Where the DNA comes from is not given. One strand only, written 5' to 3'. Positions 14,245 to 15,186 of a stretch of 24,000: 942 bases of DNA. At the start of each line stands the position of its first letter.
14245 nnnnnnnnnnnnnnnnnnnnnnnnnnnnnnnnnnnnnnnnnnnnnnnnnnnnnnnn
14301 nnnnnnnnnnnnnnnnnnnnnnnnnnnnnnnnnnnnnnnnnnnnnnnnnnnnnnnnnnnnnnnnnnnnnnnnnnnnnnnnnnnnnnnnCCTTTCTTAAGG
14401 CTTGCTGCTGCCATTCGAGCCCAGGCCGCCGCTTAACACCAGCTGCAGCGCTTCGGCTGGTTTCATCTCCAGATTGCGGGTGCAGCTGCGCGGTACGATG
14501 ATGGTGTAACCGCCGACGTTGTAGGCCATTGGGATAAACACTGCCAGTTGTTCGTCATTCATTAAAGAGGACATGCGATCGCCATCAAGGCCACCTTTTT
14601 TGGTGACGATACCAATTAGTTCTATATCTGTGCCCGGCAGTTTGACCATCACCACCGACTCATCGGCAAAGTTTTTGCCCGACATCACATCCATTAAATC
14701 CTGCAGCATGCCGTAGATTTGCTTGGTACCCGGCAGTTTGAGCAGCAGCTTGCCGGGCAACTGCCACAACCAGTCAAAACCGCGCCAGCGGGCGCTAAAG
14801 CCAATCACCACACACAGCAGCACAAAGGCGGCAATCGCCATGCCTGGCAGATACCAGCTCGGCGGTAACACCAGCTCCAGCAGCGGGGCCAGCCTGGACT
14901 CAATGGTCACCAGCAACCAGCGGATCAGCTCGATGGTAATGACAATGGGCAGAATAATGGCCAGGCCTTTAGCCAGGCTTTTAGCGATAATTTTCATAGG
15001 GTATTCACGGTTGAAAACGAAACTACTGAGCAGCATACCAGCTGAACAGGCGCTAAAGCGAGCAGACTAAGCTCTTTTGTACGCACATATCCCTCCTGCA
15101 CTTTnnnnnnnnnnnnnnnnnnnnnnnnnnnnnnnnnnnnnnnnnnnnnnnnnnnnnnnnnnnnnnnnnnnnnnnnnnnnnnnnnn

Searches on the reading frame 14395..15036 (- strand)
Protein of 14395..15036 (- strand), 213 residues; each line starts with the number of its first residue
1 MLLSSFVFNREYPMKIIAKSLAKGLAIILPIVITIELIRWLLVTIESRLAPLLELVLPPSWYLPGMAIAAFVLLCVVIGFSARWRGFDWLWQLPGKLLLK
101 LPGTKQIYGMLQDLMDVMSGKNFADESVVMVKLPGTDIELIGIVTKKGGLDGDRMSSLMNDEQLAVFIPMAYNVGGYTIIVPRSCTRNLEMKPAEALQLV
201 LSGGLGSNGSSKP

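Call 7: search_protein_families(library=pfam, proteins=[window:14395-15036:-], max_evalue=0.01)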
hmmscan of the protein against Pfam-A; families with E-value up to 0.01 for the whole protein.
window:14395-15036:- (213 aa): 1 family
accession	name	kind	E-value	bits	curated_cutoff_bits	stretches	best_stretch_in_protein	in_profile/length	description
PF04367.18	DUF502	-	1.3e-17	64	23.8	1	71-175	3-106/107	Protein of unknown function (DUF502)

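Call 9: search_protein_families(library=ncbifam, proteins=[window:14395-15036:-], max_evalue=0.01)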
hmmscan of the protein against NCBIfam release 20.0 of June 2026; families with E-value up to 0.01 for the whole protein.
window:14395-15036:- (213 aa): 0 families

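Call 10: find_related_loci(query=window:14395-15036:-, collection=genome_contigs, flank=10000)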
Query window:14395-15036:- (213 aa) in genome_contigs; peptide patterns used: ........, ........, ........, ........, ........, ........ (x = any residue, [..] = any of these).
92 stretches matched a pattern; 42 encode a relative of the query (tblastn E <= 1e-3); 42 distinct loci.
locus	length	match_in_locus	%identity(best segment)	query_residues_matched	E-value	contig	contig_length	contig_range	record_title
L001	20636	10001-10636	97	1-212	2e-133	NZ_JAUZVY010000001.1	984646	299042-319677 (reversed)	Alkalimonas delamerensis strain 1E1 1, whole genome shotgun sequence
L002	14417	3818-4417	100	14-213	5e-129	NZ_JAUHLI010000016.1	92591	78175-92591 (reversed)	Alkalimonas cellulosilytica strain MEB108 16, whole genome shotgun sequence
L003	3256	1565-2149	88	14-208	5e-115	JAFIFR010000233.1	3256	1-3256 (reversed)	MAG: Alkalimonas sp. isolate Super_Day4_Bin.20 NODE_6733_length_3256_cov_29.576695, whole genome shotgun sequence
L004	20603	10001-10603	78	14-213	4e-104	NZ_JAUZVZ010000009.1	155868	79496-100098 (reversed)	Alkalimonas collagenimarina strain AC40 9, whole genome shotgun sequence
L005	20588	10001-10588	78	13-208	3e-103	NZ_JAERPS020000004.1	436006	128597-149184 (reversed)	Rheinheimera maricola strain MA-13 4, whole genome shotgun sequence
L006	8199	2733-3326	76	11-208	8e-103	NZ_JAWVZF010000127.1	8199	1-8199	MAG: Arsukibacterium sp. isolate HN14.bin.22 k141_1170504_length_8199_cov_36.1541, whole genome shotgun sequence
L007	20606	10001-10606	73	10-211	3e-102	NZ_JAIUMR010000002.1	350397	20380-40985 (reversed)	MAG: Aliidiomarina sp. isolate PBR18_bin40 bin40.contig0001, whole genome shotgun sequence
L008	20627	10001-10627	76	1-207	2e-101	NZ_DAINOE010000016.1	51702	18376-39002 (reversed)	MAG: Arsukibacterium sp. isolate CTOTU7359 NODE_621_length_51702_cov_4.771816, whole genome shotgun sequence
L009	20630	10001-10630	71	3-212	1e-101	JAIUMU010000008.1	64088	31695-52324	MAG: Idiomarina sp. isolate PBR18_bin46 bin46.contig0007, whole genome shotgun sequence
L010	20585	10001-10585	76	14-208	6e-101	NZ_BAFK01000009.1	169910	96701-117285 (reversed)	Rheinheimera nanhaiensis E407-8, whole genome shotgun sequence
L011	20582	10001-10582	78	14-207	2e-100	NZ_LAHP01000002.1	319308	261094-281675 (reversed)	Arsukibacterium sp. MJ3 EFN4V4Q2, whole genome shotgun sequence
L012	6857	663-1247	75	14-208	3e-100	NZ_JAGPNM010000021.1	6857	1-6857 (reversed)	Rheinheimera oceanensis strain GL-53 NODE_21_length_6857_cov_158.21, whole genome shotgun sequence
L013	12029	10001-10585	75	14-208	3e-100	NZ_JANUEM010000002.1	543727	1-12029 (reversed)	Rheinheimera pacifica strain BIGb0367 Ga0480614_02, whole genome shotgun sequence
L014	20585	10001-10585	76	14-208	5e-100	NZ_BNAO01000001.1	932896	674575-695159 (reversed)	Alishewanella longhuensis strain CGMCC 1.7003 sequence01, whole genome shotgun sequence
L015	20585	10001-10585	76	14-208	4e-100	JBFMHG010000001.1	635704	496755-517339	MAG: Pseudomonadota bacterium isolate MAG317 MAG317_1, whole genome shotgun sequence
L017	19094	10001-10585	76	14-208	6e-100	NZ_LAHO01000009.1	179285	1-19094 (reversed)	Arsukibacterium ikkense strain GCM72 contig_16, whole genome shotgun sequence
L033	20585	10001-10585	75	13-207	4e-98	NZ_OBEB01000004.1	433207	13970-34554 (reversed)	Arsukibacterium tuosuense strain CGMCC 1.12461, whole genome shotgun sequence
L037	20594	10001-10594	75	13-210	1e-100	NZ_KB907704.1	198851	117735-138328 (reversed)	Arsukibacterium perlucidum DSM 18276 H141DRAFT_scaffold00004.4, whole genome shotgun sequence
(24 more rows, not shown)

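Call 19: search_protein_families(library=pfam, proteins=[L002:1245-2600:-, L002:469-1245:-, L002:2896-3747:-, L011:2454-3824:-, L033:1366-2787:-, L037:3085-4323:-, L017:2543-4078:-, L015:7582-9813:-, L010:8974-9972:+, L015:6509-7525:+], max_evalue=0.001)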
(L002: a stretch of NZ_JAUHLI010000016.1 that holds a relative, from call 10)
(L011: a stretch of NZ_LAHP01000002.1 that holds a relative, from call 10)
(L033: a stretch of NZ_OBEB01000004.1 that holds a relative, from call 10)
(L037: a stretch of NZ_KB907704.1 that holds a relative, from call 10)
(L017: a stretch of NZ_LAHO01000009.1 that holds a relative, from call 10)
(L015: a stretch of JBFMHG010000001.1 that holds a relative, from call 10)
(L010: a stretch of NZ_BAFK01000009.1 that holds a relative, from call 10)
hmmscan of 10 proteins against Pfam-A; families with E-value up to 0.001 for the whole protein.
L002:1245-2600:- (451 aa): 2 families
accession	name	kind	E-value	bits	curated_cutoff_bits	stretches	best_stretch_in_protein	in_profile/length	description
PF00589.27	Phage_integrase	-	5.3e-18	65.8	27.1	1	251-412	3-167/172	Phage integrase family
PF13356.12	Arm-DNA-bind_3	-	2.1e-11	44.2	27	1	37-108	16-83/83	Arm DNA-binding domain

L002:469-1245:- (258 aa): 0 families

L002:2896-3747:- (283 aa): 1 family
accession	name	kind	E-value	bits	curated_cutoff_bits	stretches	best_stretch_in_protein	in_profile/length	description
PF00497.25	SBP_bac_3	-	7.6e-08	32.6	26.4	1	47-265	2-127/132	Bacterial extracellular solute-binding proteins, family 3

L011:2454-3824:- (456 aa): 2 families
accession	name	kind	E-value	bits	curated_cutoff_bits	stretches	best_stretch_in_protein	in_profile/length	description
PF00581.25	Rhodanese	-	1.4e-27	96.5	22.2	2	363-450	4-101/102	Rhodanese-like domain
PF00753.33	Lactamase_B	-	2.9e-12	47.4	22.7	1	14-154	5-166/196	Metallo-beta-lactamase superfamily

L033:1366-2787:- (473 aa): 2 families
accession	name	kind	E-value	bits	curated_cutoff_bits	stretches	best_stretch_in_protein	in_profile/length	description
PF00581.25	Rhodanese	-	2.7e-27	95.6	22.2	2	384-467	8-101/102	Rhodanese-like domain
PF00753.33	Lactamase_B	-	4.1e-13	50.1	22.7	1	31-177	5-167/196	Metallo-beta-lactamase superfamily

L037:3085-4323:- (412 aa): 2 families
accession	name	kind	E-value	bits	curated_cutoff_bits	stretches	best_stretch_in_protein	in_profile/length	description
PF00581.25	Rhodanese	-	2.2e-27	95.9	22.2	2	317-406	2-101/102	Rhodanese-like domain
PF00753.33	Lactamase_B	-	4.6e-07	30.4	22.7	1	4-111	43-162/196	Metallo-beta-lactamase superfamily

L017:2543-4078:- (511 aa): 2 families
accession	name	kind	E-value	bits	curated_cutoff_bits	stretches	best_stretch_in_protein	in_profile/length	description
PF00589.27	Phage_integrase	-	2.1e-17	63.9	27.1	1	312-472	4-167/172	Phage integrase family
PF13356.12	Arm-DNA-bind_3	-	2.3e-10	40.9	27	1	73-161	2-83/83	Arm DNA-binding domain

L015:7582-9813:- (743 aa): 3 families
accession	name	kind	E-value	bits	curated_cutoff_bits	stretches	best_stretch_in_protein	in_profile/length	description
PF10459.15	Peptidase_S46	-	1.2e-244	814.6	22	1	20-740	1-697/698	Peptidase S46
PF13365.12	Trypsin_2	-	8.5e-07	30.2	27.6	0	640-692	97-144/144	Trypsin-like peptidase domain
PF00089.32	Trypsin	-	5e-06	26.9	20.6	0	52-90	9-52/220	Trypsin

L010:8974-9972:+ (332 aa): 3 families
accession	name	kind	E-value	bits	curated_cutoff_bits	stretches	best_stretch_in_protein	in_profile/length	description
PF08447.18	PAS_3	-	4.7e-20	72.1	25.6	1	207-295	4-89/89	PAS fold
PF01590.32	GAF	-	1.4e-14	55.2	22.4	1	31-158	6-133/133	GAF domain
PF13185.12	GAF_2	-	2.8e-08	34.5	28.6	1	32-155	9-132/136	GAF domain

L015:6509-7525:+ (338 aa): 3 families
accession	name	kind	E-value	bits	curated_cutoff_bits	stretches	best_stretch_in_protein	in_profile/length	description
PF08447.18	PAS_3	-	2.9e-20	72.8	25.6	1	207-295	4-89/89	PAS fold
PF01590.32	GAF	-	8.8e-15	55.9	22.4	1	31-158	6-133/133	GAF domain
PF13185.12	GAF_2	-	9.5e-09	36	28.6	1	31-155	8-132/136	GAF domain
